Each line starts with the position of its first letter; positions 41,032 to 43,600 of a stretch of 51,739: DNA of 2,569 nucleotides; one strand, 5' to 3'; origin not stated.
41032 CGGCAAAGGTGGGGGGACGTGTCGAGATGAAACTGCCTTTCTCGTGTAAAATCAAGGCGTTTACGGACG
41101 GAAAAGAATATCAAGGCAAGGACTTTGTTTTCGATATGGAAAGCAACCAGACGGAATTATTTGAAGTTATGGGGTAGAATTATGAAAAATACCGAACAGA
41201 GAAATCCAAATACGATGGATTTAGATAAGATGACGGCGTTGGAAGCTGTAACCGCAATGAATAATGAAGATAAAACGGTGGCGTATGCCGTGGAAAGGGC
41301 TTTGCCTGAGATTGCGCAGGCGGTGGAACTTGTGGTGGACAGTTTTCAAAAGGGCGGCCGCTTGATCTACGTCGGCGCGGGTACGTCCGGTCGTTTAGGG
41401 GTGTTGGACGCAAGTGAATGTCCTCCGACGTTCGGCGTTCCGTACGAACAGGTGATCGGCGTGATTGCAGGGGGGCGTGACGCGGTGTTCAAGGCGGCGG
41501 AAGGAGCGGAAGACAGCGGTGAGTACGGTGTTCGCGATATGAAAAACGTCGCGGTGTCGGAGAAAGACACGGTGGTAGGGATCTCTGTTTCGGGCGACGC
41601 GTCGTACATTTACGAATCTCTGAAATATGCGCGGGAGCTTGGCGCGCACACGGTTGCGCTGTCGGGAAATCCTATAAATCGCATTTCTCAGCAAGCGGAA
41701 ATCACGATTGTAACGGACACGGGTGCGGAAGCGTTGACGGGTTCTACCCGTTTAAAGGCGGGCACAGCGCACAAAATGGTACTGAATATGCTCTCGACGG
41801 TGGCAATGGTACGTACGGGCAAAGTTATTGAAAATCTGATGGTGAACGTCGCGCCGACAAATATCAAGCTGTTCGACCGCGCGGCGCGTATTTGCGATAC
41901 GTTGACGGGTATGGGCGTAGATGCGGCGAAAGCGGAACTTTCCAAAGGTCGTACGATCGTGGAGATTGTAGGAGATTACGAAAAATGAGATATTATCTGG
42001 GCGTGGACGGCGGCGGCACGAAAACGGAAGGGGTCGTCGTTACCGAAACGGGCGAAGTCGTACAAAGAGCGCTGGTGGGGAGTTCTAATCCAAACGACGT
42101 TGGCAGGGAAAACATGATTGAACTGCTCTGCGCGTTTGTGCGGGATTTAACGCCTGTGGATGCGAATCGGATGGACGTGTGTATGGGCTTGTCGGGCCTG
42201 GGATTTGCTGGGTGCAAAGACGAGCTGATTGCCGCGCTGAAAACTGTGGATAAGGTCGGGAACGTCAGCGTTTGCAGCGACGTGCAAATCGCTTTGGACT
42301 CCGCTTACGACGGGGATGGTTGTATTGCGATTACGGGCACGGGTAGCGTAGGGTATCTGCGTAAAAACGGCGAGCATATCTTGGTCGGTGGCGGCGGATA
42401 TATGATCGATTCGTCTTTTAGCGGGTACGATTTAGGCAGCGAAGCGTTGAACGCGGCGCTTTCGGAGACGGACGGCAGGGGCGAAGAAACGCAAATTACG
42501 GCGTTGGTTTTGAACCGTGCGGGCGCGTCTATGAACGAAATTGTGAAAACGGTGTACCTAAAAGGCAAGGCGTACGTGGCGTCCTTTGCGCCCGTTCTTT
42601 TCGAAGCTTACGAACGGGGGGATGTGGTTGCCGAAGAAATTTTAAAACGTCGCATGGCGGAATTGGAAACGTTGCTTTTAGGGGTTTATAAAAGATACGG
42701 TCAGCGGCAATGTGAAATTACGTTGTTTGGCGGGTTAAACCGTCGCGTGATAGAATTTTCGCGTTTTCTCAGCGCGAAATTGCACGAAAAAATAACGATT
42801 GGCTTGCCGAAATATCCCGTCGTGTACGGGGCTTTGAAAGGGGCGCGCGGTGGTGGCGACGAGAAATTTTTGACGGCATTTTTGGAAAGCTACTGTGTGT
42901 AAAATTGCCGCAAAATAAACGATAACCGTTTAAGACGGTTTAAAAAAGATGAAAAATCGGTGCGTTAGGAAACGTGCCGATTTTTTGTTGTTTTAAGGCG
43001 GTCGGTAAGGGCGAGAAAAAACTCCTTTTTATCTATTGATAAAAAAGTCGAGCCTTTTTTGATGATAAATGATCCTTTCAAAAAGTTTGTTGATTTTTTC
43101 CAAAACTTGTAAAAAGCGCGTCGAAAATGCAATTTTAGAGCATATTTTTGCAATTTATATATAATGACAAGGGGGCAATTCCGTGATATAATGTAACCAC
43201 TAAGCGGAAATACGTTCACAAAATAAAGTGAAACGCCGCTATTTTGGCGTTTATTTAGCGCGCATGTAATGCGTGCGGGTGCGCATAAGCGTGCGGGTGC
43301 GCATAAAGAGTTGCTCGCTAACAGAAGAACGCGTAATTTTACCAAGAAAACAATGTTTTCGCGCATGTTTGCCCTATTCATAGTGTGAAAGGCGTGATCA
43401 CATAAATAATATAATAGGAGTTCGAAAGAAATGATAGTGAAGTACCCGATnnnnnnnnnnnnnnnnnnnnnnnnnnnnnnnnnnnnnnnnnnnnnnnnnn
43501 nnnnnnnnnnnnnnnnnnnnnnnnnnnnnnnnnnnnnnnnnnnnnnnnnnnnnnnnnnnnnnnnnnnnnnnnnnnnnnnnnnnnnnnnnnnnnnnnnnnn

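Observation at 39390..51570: Candidate undescribed ABC-dependent MurNAc / lactyl-ether-glycan scavenging locus (GH42-like - MurQ - MurK | DUF4434 - LplABC-type transporter - giant Ig/jelly-roll surface protein)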

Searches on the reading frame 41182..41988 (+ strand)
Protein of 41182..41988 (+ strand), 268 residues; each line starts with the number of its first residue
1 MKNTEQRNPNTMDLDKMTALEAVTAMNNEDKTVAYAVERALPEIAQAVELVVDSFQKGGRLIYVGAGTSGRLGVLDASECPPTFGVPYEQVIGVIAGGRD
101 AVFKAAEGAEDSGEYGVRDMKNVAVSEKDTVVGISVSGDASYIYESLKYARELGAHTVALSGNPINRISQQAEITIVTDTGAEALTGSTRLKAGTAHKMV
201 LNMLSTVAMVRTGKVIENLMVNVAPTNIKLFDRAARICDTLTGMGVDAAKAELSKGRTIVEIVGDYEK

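Call 3: search_protein_families(library=pfam, proteins=[window:41182-41988:+], max_evalue=0.01)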
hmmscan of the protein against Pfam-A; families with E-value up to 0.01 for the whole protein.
window:41182-41988:+ (268 aa): 5 families
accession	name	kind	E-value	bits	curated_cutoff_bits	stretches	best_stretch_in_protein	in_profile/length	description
PF22645.1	GKRP_SIS_N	-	1.2e-19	70.6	27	1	43-150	1-112/113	Glucokinase regulatory protein N-terminal SIS domain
PF01380.27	SIS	-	3.2e-09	37.1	25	1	119-204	45-128/131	SIS domain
PF13580.11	SIS_2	-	5.8e-09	36.5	27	1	37-162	14-138/138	SIS domain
PF22198.1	GKRP_SIS_2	-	7.9e-09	36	27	1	44-105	7-68/191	Glucokinase regulatory protein, second SIS domain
PF20741.3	GKRP-like_C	-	8.9e-05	23.4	27.7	1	217-254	1-38/100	C-terminal lid domain of glucokinase regulatory protein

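Call 4: search_protein_families(library=ncbifam, proteins=[window:41182-41988:+], max_evalue=0.01)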
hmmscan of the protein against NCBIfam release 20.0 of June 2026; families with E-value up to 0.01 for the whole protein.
window:41182-41988:+ (268 aa): 15 families
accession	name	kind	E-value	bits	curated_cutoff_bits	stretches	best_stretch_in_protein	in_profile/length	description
NF003915.0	PRK05441.1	subfamily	1.4e-105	352.6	168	1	3-256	7-260/300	N-acetylmuramic acid 6-phosphate etherase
NF009222.0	PRK12570.1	subfamily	2.3e-105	351.8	255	1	3-257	14-268/307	N-acetylmuramic acid 6-phosphate etherase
TIGR00274.1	TIGR00274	equivalog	3.4e-102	341.5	302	1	4-256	3-255/291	N-acetylmuramic acid 6-phosphate etherase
NF001628.0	PRK00414.1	equivalog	1.7e-07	31.1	265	1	126-177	110-161/192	D-sedoheptulose 7-phosphate isomerase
TIGR00441.1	gmhA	equivalog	3.7e-07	30.3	209.45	1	48-178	1-130/154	D-sedoheptulose 7-phosphate isomerase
TIGR01135.1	glmS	equivalog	4.6e-07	28.7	418.05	1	121-217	332-426/607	glutamine--fructose-6-phosphate transaminase (isomerizing)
NF001484.0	PRK00331.1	subfamily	1.2e-06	27.2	381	1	121-219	327-423/601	isomerizing glutamine--fructose-6-phosphate transaminase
NF002805.0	PRK02947.1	subfamily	5.3e-06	25.8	135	1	38-161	20-141/247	sugar isomerase domain-containing protein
NF010546.0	PRK13936.1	equivalog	2.1e-05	24.4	276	1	31-168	16-152/197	phosphoheptose isomerase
NF008458.0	PRK11337.1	equivalog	3.2e-05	23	378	1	123-188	184-249/293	MurR/RpiR family transcriptional regulator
TIGR03127.2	RuMP_HxlB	equivalog_domain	0.00015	21.7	160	1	122-224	67-164/178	6-phospho-3-hexuloisomerase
NF040776.2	AlsR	equivalog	0.00062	18.8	400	1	120-188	169-237/279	transcriptional repressor AlsR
NF010547.0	PRK13938.1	equivalog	0.0011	18.6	320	1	126-176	112-162/196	D-sedoheptulose 7-phosphate isomerase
NF008590.0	PRK11557.1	equivalog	0.0049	16.3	355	0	124-211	176-261/282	MurR/RpiR family transcriptional regulator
NF041755.1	RuMP_HxlAB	equivalog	0.0055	15.7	500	0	124-195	285-355/391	bifunctional 3-hexulose-6-phosphate synthase/6-phospho-3-hexuloisomerase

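Call 53: search_solved_structures(query=window:41182-41988:+, max_evalue=0.00001, show_alignments=2)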
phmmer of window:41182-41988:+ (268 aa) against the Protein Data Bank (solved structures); distinct sequences matched with E-value up to 0.00001: 10.
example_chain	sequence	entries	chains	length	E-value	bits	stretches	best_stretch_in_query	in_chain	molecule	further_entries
4s12_A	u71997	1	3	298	1.5e-82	279.8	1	4-253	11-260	N-acetylmuramic acid 6-phosphate etherase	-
4lzj_A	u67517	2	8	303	2.1e-77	262.9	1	4-244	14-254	N-acetylmuramic acid 6-phosphate etherase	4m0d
1nri_A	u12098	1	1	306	2.2e-77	262.8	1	4-244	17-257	Hypothetical protein HI0754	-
4mqu_A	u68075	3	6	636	2.9e-23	85.7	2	40-244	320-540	Glucokinase regulatory protein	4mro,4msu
4ly9_A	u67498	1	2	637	2.9e-23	85.7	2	40-244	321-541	Glucokinase regulatory protein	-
4ohk_A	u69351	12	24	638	2.9e-23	85.7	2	40-244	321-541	Glucokinase regulatory protein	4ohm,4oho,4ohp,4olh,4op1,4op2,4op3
4bb9_A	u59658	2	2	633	2.1e-22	82.9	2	41-244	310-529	GLUCOKINASE REGULATORY PROTEIN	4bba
3w0l_B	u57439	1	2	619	3.5e-22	82.2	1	43-245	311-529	Glucokinase regulatory protein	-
4lc9_A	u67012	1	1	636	7.9e-22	81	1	41-155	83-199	Glucokinase regulatory protein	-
1tk9_A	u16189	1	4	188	6.5e-08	35.4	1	29-171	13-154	Phosphoheptose isomerase 1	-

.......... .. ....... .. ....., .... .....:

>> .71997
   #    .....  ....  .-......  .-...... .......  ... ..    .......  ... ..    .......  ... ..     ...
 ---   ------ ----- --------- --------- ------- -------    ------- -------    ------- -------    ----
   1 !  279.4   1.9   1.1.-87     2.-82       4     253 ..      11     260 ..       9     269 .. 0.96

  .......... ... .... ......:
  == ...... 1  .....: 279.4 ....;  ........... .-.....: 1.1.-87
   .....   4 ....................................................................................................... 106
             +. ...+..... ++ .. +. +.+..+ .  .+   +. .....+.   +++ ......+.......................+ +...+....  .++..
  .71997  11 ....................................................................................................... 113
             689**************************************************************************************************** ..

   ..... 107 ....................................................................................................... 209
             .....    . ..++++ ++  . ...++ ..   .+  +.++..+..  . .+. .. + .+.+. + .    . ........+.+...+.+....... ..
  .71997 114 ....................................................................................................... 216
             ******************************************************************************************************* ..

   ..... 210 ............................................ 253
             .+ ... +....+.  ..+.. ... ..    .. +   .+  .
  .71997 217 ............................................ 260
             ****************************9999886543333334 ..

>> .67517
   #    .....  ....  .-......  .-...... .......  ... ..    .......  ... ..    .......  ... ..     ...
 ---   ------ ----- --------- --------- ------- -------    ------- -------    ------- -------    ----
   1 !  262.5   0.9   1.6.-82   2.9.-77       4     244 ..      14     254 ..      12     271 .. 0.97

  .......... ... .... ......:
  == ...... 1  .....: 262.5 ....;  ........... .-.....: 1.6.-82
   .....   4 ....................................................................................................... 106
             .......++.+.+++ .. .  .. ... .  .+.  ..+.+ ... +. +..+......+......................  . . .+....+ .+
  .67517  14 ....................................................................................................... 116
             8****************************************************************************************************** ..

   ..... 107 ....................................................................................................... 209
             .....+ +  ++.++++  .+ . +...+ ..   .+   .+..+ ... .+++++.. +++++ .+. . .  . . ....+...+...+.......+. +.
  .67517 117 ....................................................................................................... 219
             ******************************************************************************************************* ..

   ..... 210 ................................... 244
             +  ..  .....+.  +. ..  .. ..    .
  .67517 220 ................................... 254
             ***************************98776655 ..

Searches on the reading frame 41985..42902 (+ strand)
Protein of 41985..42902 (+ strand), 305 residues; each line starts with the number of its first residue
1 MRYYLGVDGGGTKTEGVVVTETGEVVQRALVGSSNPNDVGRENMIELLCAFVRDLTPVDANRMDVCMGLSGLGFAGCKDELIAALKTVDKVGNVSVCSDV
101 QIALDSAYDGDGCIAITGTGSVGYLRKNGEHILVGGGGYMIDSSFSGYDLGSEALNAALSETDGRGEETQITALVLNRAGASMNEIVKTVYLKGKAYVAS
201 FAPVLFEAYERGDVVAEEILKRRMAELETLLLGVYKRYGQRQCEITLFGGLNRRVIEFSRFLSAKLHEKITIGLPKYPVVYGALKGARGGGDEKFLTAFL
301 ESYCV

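Call 3: search_protein_families(library=pfam, proteins=[window:41985-42902:+], max_evalue=0.01)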
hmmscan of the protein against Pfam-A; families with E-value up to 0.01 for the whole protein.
window:41985-42902:+ (305 aa): 2 families
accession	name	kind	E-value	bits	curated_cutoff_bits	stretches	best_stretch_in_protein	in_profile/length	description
PF01869.26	BcrAD_BadFG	-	1.5e-30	107.1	31.5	1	5-283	1-267/271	BadF/BadG/BcrA/BcrD ATPase family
PF00480.26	ROK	-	3.7e-05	23.8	22.9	1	4-72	1-67/294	ROK family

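Call 4: search_protein_families(library=ncbifam, proteins=[window:41985-42902:+], max_evalue=0.01)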
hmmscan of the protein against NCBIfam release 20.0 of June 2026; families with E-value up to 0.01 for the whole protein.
window:41985-42902:+ (305 aa): 1 family
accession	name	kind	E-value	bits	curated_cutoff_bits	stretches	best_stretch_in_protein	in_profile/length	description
NF046058.1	NagK_SO3507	equivalog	1.7e-29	103.3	370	1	3-271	10-276/295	N-acetylglucosamine kinase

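Call 54: search_solved_structures(query=window:41985-42902:+, max_evalue=0.001, show_alignments=2)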
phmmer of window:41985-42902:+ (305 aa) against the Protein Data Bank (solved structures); distinct sequences matched with E-value up to 0.001: 5.
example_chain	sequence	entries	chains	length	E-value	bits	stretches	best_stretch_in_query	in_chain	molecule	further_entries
8zo3_A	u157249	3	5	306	1.6e-26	96.7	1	1-287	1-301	N-acetylmuramic acid/N-acetylglucosamine kinase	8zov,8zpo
2e2n_A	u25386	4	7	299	2.2e-15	60.2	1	3-267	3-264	HEXOKINASE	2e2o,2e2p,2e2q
1zc6_A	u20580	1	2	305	4.1e-10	42.9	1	1-225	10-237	probable N-acetylglucosamine kinase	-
2ch6_A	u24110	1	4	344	0.00021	24.1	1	3-162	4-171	N-ACETYL-D-GLUCOSAMINE KINASE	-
2ch5_A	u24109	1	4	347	0.00022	24.1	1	3-162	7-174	NAGK PROTEIN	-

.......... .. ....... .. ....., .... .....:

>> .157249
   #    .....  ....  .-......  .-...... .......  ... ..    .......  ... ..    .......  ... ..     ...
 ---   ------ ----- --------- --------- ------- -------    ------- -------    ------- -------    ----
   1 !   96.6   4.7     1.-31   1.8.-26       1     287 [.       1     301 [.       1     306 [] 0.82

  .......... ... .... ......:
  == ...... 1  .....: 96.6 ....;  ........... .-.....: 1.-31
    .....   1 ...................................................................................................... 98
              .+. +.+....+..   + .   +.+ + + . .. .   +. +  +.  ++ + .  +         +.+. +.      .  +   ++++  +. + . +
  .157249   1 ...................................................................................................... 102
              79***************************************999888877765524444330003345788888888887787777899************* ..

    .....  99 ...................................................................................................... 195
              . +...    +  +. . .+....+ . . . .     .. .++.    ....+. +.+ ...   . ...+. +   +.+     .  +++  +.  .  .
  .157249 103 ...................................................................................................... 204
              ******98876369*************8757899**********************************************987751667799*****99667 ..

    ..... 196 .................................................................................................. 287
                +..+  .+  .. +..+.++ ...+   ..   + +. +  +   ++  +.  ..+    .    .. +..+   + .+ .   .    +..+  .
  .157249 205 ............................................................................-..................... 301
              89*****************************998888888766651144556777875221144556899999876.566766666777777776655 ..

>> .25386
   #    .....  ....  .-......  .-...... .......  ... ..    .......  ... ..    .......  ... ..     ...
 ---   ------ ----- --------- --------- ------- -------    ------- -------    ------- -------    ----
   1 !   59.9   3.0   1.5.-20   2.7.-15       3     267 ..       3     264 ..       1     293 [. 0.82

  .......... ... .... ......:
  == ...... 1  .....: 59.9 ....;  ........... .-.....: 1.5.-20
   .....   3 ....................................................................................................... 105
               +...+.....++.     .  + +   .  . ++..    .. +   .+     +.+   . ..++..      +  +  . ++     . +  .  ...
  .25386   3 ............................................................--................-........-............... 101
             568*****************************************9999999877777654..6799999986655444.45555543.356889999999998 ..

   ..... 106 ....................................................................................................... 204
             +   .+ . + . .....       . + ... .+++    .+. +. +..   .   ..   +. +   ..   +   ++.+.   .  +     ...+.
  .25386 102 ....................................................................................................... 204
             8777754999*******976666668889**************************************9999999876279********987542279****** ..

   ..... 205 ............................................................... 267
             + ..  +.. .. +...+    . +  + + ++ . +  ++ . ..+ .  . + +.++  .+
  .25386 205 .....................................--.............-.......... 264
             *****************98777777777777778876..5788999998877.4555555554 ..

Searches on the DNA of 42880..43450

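Call 91: search_rna_families(source=window, start=42880, end=43450, threshold=evalue, max_evalue=1)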
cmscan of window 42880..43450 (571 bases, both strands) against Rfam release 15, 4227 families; matches with E-value up to 1: 4.
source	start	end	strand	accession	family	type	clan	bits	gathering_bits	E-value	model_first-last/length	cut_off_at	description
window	42923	42988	+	RF02618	SSRC34_2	Gene; sRNA;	-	25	48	0.079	1-125/125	no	Streptococcus sRNA 34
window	42900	42991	+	RF02074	STnc240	Gene; sRNA;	-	23.9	55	0.36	1-77/77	no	Enterobacterial sRNA STnc240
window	42950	43112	-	RF02377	SurA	Gene; sRNA;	-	18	100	0.013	1-279/279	no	SurA sRNA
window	42951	43078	+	RF02599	BASRCI408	Gene; sRNA;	-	12.7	398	0.61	1-435/435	no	Brucella sRNA CI408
